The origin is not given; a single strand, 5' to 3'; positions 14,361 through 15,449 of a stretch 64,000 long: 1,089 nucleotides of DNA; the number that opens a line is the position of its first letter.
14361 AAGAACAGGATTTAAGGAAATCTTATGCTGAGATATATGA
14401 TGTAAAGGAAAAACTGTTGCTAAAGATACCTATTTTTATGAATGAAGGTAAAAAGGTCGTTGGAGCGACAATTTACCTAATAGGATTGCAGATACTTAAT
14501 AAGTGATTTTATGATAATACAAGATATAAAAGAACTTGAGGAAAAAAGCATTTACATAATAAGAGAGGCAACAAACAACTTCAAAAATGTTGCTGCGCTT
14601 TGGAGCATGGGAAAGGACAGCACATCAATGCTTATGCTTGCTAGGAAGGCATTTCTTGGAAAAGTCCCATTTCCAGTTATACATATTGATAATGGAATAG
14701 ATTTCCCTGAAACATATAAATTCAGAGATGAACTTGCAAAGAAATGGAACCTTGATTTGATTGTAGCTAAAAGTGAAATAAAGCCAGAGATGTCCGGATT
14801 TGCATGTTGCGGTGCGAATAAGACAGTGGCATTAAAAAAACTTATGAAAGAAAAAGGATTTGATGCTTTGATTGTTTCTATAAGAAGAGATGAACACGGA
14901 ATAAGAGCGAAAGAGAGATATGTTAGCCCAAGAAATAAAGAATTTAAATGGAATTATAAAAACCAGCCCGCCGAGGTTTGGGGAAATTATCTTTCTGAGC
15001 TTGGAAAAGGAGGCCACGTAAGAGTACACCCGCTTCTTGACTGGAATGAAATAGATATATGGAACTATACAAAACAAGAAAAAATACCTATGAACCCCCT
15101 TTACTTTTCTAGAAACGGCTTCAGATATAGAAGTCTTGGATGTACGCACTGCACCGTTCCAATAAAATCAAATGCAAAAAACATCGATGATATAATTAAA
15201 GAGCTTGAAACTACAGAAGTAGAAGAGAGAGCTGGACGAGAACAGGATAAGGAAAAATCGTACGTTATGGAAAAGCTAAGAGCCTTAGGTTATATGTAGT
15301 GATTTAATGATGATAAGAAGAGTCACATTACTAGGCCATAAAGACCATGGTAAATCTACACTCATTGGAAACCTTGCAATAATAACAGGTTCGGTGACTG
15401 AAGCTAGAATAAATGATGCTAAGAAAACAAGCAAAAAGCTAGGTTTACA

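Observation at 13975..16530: RHH regulator carries the same C-terminal peptide as the co-operonic CysD-like enzyme, next to a CysN/EF-1alpha-like GTPase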

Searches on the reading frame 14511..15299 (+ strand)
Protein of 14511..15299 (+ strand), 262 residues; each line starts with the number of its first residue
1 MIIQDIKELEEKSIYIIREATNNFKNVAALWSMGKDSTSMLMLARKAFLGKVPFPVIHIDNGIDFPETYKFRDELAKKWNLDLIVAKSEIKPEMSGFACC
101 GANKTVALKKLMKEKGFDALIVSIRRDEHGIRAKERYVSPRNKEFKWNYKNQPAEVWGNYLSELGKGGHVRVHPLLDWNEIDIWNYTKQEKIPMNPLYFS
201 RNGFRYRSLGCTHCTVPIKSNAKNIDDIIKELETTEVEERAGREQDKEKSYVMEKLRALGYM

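Call 3: search_protein_families(library=pfam, proteins=[window:14511-15299:+], max_evalue=0.01)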
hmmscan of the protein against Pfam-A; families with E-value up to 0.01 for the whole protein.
window:14511-15299:+ (262 aa): 1 family
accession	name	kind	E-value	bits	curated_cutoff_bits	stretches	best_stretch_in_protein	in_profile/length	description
PF01507.26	PAPS_reduct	-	8.5e-40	137.1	22.5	1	27-217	2-175/175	Phosphoadenosine phosphosulfate reductase domain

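Call 4: search_protein_families(library=ncbifam, proteins=[window:14511-15299:+], max_evalue=0.01)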
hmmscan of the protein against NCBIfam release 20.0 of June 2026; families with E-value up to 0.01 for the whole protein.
window:14511-15299:+ (262 aa): 14 families
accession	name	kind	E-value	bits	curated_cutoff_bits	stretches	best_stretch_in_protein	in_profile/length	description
NF003587.0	PRK05253.1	subfamily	3.5e-92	308.9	195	2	4-201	7-212/301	sulfate adenylyltransferase subunit CysD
TIGR02039.1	CysD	subfamily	1.2e-68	231.9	396.6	2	7-201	2-204/294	sulfate adenylyltransferase, small subunit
NF009214.0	PRK12563.1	equivalog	1e-67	228.9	413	2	5-201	23-227/317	sulfate adenylyltransferase subunit CysD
NF002537.0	PRK02090.1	equivalog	8.7e-23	81.2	154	1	15-223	30-221/244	phosphoadenylyl-sulfate reductase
NF006351.0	PRK08576.1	equivalog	2.5e-18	65.9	290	1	6-216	218-403/436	hypothetical protein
TIGR00434.1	cysH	subfamily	1e-17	64.7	165.1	2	166-222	143-195/214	phosophoadenylyl-sulfate reductase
NF006327.0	PRK08557.1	equivalog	2e-17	63.1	366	2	5-88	158-242/415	hypothetical protein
TIGR02055.1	APS_reductase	subfamily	9.8e-17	61.4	235.3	1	51-223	17-176/194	adenylylsulfate reductase, thioredoxin dependent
NF010367.0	PRK13795.1-2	equivalog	1.7e-15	56.5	456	1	4-215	221-416/584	hypothetical protein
NF010366.0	PRK13795.1-1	equivalog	8.3e-15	54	745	2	5-89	243-330/667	hypothetical protein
TIGR02057.1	PAPS_reductase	equivalog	3.8e-14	53.1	254.2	1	24-223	24-207/224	phosphoadenosine phosphosulfate reductase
NF010368.0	PRK13795.1-3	equivalog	1.3e-12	46.8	588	1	6-227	228-433/635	hypothetical protein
NF010369.0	PRK13795.1-4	equivalog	4.7e-09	35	1086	1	11-216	237-430/633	hypothetical protein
TIGR00424.1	APS_reduc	equivalog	7.6e-08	31.4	553.2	1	165-219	250-300/464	5'-adenylylsulfate reductase, thioredoxin-independent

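Call 5: search_solved_structures(query=window:14511-15299:+, show_alignments=2, max_evalue=0.001)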
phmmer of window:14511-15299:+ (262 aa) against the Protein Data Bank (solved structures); distinct sequences matched with E-value up to 0.001: 9.
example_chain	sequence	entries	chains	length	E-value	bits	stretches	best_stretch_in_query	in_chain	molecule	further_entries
1zun_A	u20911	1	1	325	5.7e-54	186.5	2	5-201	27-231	Sulfate adenylyltransferase subunit 2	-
6vpu_A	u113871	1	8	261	8.4e-08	35.2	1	31-88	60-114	Phosphoadenosine phosphosulfate reductase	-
8rom_A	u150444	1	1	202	2.9e-07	33.4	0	168-199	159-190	FAD synthase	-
8ron_A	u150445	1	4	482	1.6e-06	31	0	168-215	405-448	Isoform 2 of FAD synthase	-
2o8v_A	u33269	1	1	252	2.1e-06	30.6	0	53-87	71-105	Phosphoadenosine phosphosulfate reductase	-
4bwv_A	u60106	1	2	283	6.2e-06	29.1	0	161-219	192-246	PHOSPHOADENOSINE-PHOSPHOSULPHATE REDUCTASE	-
1sur_A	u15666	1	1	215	8.8e-06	28.6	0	53-87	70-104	PAPS REDUCTASE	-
7lhr_A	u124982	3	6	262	2.1e-05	27.3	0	170-217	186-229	Phosphoadenosine phosphosulfate reductase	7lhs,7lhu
2goy_A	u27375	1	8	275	0.00027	23.7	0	168-222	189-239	adenosine phosphosulfate reductase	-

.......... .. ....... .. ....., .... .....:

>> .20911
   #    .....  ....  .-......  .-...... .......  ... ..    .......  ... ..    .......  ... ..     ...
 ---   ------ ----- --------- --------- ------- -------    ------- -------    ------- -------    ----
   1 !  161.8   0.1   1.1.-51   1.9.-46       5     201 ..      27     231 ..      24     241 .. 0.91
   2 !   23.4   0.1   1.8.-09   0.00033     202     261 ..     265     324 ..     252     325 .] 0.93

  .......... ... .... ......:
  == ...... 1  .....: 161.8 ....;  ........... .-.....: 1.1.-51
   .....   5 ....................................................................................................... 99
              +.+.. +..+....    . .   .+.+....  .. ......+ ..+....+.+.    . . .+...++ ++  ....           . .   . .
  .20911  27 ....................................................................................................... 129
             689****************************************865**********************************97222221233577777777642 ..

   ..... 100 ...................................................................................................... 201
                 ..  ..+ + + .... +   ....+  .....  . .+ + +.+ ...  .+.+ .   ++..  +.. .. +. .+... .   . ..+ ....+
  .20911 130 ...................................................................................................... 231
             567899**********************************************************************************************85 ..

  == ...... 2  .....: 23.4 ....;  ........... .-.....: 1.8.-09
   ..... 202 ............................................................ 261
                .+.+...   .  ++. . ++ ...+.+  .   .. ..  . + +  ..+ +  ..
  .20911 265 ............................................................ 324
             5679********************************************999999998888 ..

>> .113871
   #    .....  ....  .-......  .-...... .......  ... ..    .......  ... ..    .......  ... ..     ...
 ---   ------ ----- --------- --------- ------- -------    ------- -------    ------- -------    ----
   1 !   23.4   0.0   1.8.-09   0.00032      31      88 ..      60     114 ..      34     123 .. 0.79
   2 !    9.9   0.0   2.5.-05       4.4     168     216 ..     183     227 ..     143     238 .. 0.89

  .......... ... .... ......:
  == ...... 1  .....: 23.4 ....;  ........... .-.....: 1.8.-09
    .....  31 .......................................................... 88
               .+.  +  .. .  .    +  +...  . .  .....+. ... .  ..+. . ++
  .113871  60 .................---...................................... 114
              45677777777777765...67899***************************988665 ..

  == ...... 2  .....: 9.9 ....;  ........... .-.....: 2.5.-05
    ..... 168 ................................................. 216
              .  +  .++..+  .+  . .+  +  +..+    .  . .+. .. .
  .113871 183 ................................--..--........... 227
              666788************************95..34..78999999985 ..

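Call 27: find_related_loci(query=A1, collection=genome_contigs, flank=6000)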
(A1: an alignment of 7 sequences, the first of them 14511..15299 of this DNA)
Query A1 (262 aa) in genome_contigs; peptide patterns used: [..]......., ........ (x = any residue, [..] = any of these).
542 stretches matched a pattern; 495 encode a relative of the query (tblastn E <= 1e-3); the best 80 are kept; 80 distinct loci.
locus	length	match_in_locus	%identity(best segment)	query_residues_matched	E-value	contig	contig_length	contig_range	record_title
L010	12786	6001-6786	97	1-262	2e-175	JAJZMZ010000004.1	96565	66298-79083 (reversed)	MAG: Candidatus Micrarchaeota archaeon isolate MAS3.bin57 NODE_292_length_96565_cov_2.073965, whole genome shotgun seque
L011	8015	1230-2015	97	1-262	9e-175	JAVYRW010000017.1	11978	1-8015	MAG: Candidatus Micrarchaeaceae archaeon isolate DRTY-16_202007_bins_11 DRTY-16_202007_bins_11_scaffold_17, whole genome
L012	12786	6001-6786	97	1-262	2e-174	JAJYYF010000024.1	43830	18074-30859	MAG: Candidatus Micrarchaeota archaeon isolate FK3.bin92 NODE_1582_length_43830_cov_2.112189, whole genome shotgun seque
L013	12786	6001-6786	84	1-262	5e-154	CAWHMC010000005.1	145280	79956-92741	MAG: uncultured archaeon isolate MFD04780.bin.2.174 genome assembly, contig: contig_25743, whole genome shotgun sequence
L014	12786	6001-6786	83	1-262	2e-152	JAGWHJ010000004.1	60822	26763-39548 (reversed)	MAG: Candidatus Micrarchaeota archaeon isolate REEA76 REEA76-150_679, whole genome shotgun sequence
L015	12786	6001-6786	83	1-262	2e-152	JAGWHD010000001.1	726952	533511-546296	MAG: Candidatus Micrarchaeota archaeon isolate REEA68 REEA68_1_length_726952_cov_8.606876, whole genome shotgun sequence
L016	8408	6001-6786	83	1-262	5e-152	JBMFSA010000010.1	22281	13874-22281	MAG: Candidatus Micrarchaeia archaeon isolate KM4345-13 NODE_10_length_22281_cov_36.016033, whole genome shotgun sequenc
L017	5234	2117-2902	81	1-262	5e-153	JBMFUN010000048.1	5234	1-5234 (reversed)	MAG: Candidatus Micrarchaeia archaeon isolate KM4348-04 NODE_3317_length_5234_cov_230.415524, whole genome shotgun seque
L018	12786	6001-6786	82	1-262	8e-151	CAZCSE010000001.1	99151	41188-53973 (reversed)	MAG TPA_asm: Candidatus Micrarchaeota archaeon isolate SRP226684_co1_18 genome assembly, contig: NODE_32_length_99151_co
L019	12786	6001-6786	83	1-262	5e-151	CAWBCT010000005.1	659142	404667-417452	MAG: uncultured archaeon isolate MFD04780.bin.2.2 genome assembly, contig: contig_20207, whole genome shotgun sequence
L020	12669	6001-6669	98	1-223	4e-151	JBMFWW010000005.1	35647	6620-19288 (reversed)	MAG: Candidatus Micrarchaeia archaeon isolate KM4364-28 NODE_5_length_35647_cov_6.423930, whole genome shotgun sequence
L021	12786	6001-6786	80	1-262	1e-150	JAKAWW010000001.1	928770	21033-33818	MAG: Candidatus Micrarchaeota archaeon isolate YP4.bin88 NODE_4_length_928770_cov_34.890113, whole genome shotgun sequen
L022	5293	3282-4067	81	1-262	3e-152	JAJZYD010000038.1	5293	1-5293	MAG: Candidatus Micrarchaeota archaeon isolate TL1-5.bin118 NODE_20285_length_5293_cov_5.254355, whole genome shotgun se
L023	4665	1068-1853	81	1-262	7e-153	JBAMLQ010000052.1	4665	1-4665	MAG: Candidatus Micrarchaeia archaeon isolate MAG9 ExploCarb_3808S_S2_3698_length_4665_cov_3, whole genome shotgun seque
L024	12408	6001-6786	81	1-262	3e-150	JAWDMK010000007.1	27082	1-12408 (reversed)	MAG: Candidatus Micrarchaeota archaeon isolate F8S.bin.15 NODE_167_length_27082_cov_3.34086, whole genome shotgun sequen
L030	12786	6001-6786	81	1-262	4e-149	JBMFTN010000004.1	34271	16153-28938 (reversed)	MAG: Candidatus Micrarchaeia archaeon isolate KM4347-14 NODE_309_length_34271_cov_59.758329, whole genome shotgun sequen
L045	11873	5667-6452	80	1-262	2e-147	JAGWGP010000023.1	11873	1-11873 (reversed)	MAG: Candidatus Micrarchaeota archaeon isolate REEA50 REEA50_23_length_11873_cov_3.627840, whole genome shotgun sequence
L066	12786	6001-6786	79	1-262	8e-146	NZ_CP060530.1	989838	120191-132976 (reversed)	Candidatus Micrarchaeum sp. strain A_DKE chromosome, complete genome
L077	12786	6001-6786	78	1-262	7e-144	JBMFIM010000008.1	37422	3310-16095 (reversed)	MAG: Candidatus Micrarchaeia archaeon isolate KM4324-23 NODE_8_length_37422_cov_7.718758, whole genome shotgun sequence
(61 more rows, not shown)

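Call 31: find_homologous_proteins(query=window:14511-15299:+, max_evalue=1e-10)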
Query window:14511-15299:+ (262 aa): 6985 proteins with E <= 1e-10 among 7611 candidates; the best 120 are listed.
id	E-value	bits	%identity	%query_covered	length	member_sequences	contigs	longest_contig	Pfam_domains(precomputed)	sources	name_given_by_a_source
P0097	3.6e-169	579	96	100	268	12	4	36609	PF01507.26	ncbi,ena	-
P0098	8.4e-149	512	82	100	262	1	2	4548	PF01507.26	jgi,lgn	-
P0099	2.1e-148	511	84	100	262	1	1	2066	PF01507.26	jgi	jgi:sulfate adenylyltransferase subunit 2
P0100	2.9e-148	510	84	100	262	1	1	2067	PF01507.26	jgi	jgi:sulfate adenylyltransferase subunit 2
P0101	8.6e-148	509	82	100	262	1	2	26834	PF01507.26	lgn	-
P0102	1.9e-147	508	83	100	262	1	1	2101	PF01507.26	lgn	-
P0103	2.1e-147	508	84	100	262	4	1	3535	PF01507.26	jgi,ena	-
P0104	6.2e-147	506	83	100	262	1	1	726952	PF01507.26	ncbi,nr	ncbi:MAG: sulfate adenylyltransferase subunit CysD [Candidatus Micrarchaeota archaeon]|nr:sulfate ad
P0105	1.0e-146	505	81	99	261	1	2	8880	PF01507.26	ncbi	ncbi:MAG: sulfate adenylyltransferase subunit CysD [Candidatus Micrarchaeia archaeon]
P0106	1.0e-146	505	83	100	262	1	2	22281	PF01507.26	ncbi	ncbi:MAG: sulfate adenylyltransferase subunit CysD [Candidatus Micrarchaeia archaeon]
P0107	1.2e-146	505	80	100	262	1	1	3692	PF01507.26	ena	-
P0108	2.4e-146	504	80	100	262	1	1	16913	PF01507.26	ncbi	-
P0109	2.7e-146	504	80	100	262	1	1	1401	PF01507.26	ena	-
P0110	6.7e-146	503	82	100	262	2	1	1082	PF01507.26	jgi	jgi:sulfate adenylyltransferase subunit 2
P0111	6.9e-146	503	81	100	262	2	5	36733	PF01507.26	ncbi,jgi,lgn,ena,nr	ncbi:MAG: sulfate adenylyltransferase subunit CysD [Candidatus Marsarchaeota archaeon]|jgi:sulfate a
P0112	1.4e-145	502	80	100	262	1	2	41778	PF01507.26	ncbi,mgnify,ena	mgnify:CR=1 FL=1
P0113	2.4e-145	501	79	100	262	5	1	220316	PF01507.26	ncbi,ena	-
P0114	4.0e-145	500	81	100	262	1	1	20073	PF01507.26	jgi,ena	-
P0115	4.3e-145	500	81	100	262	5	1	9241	PF01507.26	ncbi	-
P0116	5.7e-145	500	80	100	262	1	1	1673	PF01507.26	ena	-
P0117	8.8e-145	499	81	100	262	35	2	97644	PF01507.26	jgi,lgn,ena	-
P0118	1.0e-144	499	81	100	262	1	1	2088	PF01507.26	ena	-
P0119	1.4e-144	498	81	100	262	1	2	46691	PF01507.26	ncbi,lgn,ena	-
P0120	1.8e-144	498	81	100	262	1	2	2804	PF01507.26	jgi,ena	-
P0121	2.2e-144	498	80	100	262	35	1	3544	PF01507.26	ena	-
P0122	4.2e-144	497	81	100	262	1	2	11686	PF01507.26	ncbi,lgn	-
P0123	5.6e-144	496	81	100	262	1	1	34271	PF01507.26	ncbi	ncbi:MAG: sulfate adenylyltransferase subunit CysD [Candidatus Micrarchaeia archaeon]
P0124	6.1e-144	496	82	100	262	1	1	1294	PF01507.26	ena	-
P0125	6.9e-144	496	82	100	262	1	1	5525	PF01507.26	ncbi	-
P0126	8.2e-144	496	80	100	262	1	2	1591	PF01507.26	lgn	-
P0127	9.3e-144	496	82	100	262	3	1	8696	PF01507.26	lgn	-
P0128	1.3e-143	495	79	100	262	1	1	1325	PF01507.26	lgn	-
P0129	1.5e-143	495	79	100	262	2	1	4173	PF01507.26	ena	-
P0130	2.0e-143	495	79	99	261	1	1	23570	PF01507.26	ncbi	ncbi:MAG: sulfate adenylyltransferase subunit CysD [Candidatus Micrarchaeia archaeon]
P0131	2.2e-143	494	80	99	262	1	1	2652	PF01507.26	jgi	-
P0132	3.4e-143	494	80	99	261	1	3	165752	PF01507.26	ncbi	ncbi:MAG: sulfate adenylyltransferase subunit CysD [Candidatus Micrarchaeia archaeon]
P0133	4.0e-143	494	80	100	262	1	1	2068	PF01507.26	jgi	jgi:sulfate adenylyltransferase subunit 2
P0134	8.0e-143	493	81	100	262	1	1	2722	PF01507.26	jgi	jgi:sulfate adenylyltransferase subunit 2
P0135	8.6e-143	492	80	100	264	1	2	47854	PF01507.26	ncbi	ncbi:MAG: sulfate adenylyltransferase subunit CysD [Candidatus Micrarchaeia archaeon]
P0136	2.0e-142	491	79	100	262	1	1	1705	PF01507.26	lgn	-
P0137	2.5e-142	491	82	100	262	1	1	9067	PF01507.26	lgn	-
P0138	2.7e-142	491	80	100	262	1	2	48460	PF01507.26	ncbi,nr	ncbi:MAG: sulfate adenylyltransferase subunit CysD [Candidatus Micrarchaeota archaeon]|nr:sulfate ad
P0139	3.6e-142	490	80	100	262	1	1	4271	PF01507.26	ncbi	-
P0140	3.9e-142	490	81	100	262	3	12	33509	PF01507.26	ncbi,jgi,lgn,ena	jgi:sulfate adenylyltransferase subunit 2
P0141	4.1e-142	490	80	100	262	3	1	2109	PF01507.26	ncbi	-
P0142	4.4e-142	490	81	98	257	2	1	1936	PF01507.26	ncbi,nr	ncbi:MAG: sulfate adenylyltransferase subunit CysD [Candidatus Micrarchaeota archaeon]|nr:sulfate ad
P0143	5.7e-142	490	80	100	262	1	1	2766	PF01507.26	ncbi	-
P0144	5.9e-142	490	80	100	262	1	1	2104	PF01507.26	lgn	-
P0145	8.0e-142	489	81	100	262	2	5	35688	PF01507.26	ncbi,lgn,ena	-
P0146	8.4e-142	489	81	100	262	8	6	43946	PF01507.26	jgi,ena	jgi:sulfate adenylyltransferase subunit 2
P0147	1.1e-141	489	78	100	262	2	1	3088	PF01507.26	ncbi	-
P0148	1.3e-141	489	79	100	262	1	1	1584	PF01507.26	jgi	-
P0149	1.5e-141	488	80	100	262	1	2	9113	PF01507.26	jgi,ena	-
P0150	1.5e-141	488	80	100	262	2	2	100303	PF01507.26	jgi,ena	-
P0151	1.6e-141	488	79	100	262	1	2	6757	PF01507.26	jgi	-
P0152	1.7e-141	488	79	100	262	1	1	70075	PF01507.26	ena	-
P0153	1.7e-141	488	77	100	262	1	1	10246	PF01507.26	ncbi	ncbi:MAG: sulfate adenylyltransferase subunit CysD [Candidatus Micrarchaeia archaeon]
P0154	1.8e-141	488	80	100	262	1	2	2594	PF01507.26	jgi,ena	-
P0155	2.2e-141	488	79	100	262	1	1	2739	PF01507.26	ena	-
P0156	2.3e-141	488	79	100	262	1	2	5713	PF01507.26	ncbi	-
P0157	2.5e-141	488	77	100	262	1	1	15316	PF01507.26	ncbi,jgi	-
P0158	2.7e-141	488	79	100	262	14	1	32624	PF01507.26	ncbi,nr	ncbi:MAG: sulfate adenylyltransferase subunit CysD [Candidatus Micrarchaeota archaeon]|nr:sulfate ad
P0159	3.6e-141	487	80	100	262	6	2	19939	PF01507.26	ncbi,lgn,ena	-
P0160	7.2e-141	486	79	100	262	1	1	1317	PF01507.26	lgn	-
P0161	7.4e-141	486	79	100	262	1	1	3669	PF01507.26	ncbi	-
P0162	8.6e-141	486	79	100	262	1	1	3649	PF01507.26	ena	-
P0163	1.0e-140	486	79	100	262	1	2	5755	PF01507.26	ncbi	-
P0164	1.1e-140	486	79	100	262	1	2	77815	PF01507.26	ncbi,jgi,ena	ncbi:MAG: sulfate adenylyltransferase subunit CysD [Candidatus Micrarchaeia archaeon]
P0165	1.1e-140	485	79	100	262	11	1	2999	PF01507.26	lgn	-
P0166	1.4e-140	485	79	100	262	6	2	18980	PF01507.26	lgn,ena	-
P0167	1.6e-140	485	79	100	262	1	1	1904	PF01507.26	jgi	-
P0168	1.6e-140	485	77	100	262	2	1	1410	PF01507.26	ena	-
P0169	1.9e-140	485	77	100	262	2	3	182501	PF01507.26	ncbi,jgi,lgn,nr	ncbi:sulfate adenylyltransferase subunit CysD [Candidatus Marsarchaeota archaeon]|nr:sulfate adenyly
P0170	2.4e-140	484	79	100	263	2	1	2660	PF01507.26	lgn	-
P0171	2.4e-140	484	79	100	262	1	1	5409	PF01507.26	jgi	-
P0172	2.4e-140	484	77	100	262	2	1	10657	PF01507.26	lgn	-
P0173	2.5e-140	484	80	100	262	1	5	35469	PF01507.26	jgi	jgi:sulfate adenylyltransferase subunit 2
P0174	3.0e-140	484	79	100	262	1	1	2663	PF01507.26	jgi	-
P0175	3.1e-140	484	77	100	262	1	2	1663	PF01507.26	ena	-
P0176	3.1e-140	484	78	100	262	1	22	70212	PF01507.26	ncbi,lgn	ncbi:MAG: sulfate adenylyltransferase subunit CysD [Candidatus Micrarchaeaceae archaeon]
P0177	3.2e-140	484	79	100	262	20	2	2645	PF01507.26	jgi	-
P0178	4.1e-140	484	77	100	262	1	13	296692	PF01507.26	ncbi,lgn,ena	-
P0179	5.1e-140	483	78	100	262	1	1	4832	PF01507.26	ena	-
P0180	5.8e-140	483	79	100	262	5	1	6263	PF01507.26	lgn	-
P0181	7.3e-140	483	79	100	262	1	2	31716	PF01507.26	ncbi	ncbi:MAG: sulfate adenylyltransferase subunit CysD [Candidatus Micrarchaeia archaeon]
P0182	8.1e-140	483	76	100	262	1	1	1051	PF01507.26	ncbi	ncbi:MAG: sulfate adenylyltransferase subunit CysD [Rhabdochlamydiaceae bacterium]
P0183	8.7e-140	483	79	100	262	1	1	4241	PF01507.26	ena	-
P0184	8.8e-140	483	81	100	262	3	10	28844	PF01507.26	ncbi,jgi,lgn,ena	jgi:sulfate adenylyltransferase subunit 2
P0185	9.6e-140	482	79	100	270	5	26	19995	PF01507.26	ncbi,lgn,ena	-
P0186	9.9e-140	482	78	100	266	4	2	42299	PF01507.26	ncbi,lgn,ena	-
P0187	1.0e-139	482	79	100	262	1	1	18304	PF01507.26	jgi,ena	-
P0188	1.1e-139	482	77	100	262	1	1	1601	PF01507.26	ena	-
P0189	1.5e-139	482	79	100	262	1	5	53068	PF01507.26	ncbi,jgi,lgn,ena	jgi:sulfate adenylyltransferase subunit 2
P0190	1.5e-139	482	78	100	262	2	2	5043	PF01507.26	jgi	-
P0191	1.5e-139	482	77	100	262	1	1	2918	PF01507.26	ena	-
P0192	1.6e-139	482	78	100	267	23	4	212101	PF01507.26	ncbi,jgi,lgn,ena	ncbi:MAG: sulfate adenylyltransferase subunit CysD [Methanothrix sp.]|jgi:sulfate adenylyltransferas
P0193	1.6e-139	482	78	100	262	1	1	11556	PF01507.26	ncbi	ncbi:MAG: sulfate adenylyltransferase subunit CysD [Candidatus Micrarchaeaceae archaeon]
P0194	1.8e-139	482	78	100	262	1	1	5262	PF01507.26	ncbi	-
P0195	1.8e-139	482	77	100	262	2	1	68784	PF01507.26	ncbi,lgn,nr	ncbi:MAG: sulfate adenylyltransferase subunit CysD [Candidatus Micrarchaeota archaeon]|nr:sulfate ad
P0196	1.9e-139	481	77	100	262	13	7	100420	PF01507.26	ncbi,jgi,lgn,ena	jgi:sulfate adenylyltransferase subunit 2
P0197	2.5e-139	481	78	100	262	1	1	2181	PF01507.26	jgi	jgi:sulfate adenylyltransferase subunit 2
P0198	2.9e-139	481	77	100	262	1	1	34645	PF01507.26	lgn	-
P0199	3.7e-139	481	78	100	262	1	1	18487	PF01507.26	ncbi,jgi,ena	-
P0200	4.4e-139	480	77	100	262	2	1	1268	PF01507.26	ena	-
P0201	5.0e-139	480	77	100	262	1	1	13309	PF01507.26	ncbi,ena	-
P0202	6.3e-139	480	78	100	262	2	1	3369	PF01507.26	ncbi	ncbi:MAG: sulfate adenylyltransferase subunit CysD [Candidatus Micrarchaeia archaeon]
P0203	6.7e-139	480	77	100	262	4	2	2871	PF01507.26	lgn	-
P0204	7.6e-139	480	77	100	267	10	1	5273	PF01507.26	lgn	-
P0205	7.9e-139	479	78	100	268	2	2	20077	PF01507.26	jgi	jgi:sulfate adenylyltransferase subunit 2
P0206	8.1e-139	479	77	100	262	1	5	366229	PF01507.26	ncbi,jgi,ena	jgi:sulfate adenylyltransferase subunit 2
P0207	1.0e-138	479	77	100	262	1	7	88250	PF01507.26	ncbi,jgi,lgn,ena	jgi:sulfate adenylyltransferase subunit 2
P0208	1.1e-138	479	76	100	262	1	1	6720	PF01507.26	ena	-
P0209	1.2e-138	479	79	97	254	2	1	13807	PF01507.26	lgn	-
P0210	1.2e-138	479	76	100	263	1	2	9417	PF01507.26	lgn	-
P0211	1.3e-138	479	78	100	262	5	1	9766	PF01507.26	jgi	-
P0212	1.4e-138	479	78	100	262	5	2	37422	PF01507.26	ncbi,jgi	ncbi:MAG: sulfate adenylyltransferase subunit CysD [Candidatus Micrarchaeia archaeon]|jgi:sulfate ad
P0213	1.6e-138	478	77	100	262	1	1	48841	PF01507.26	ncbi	-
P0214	1.8e-138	478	77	100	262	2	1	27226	PF01507.26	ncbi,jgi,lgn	-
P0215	2.0e-138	478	76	100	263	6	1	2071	PF01507.26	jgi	-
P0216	3.1e-138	478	76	100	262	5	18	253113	PF01507.26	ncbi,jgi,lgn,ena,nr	ncbi:MAG: sulfate adenylyltransferase subunit CysD [Candidatus Marsarchaeota archaeon]|jgi:sulfate a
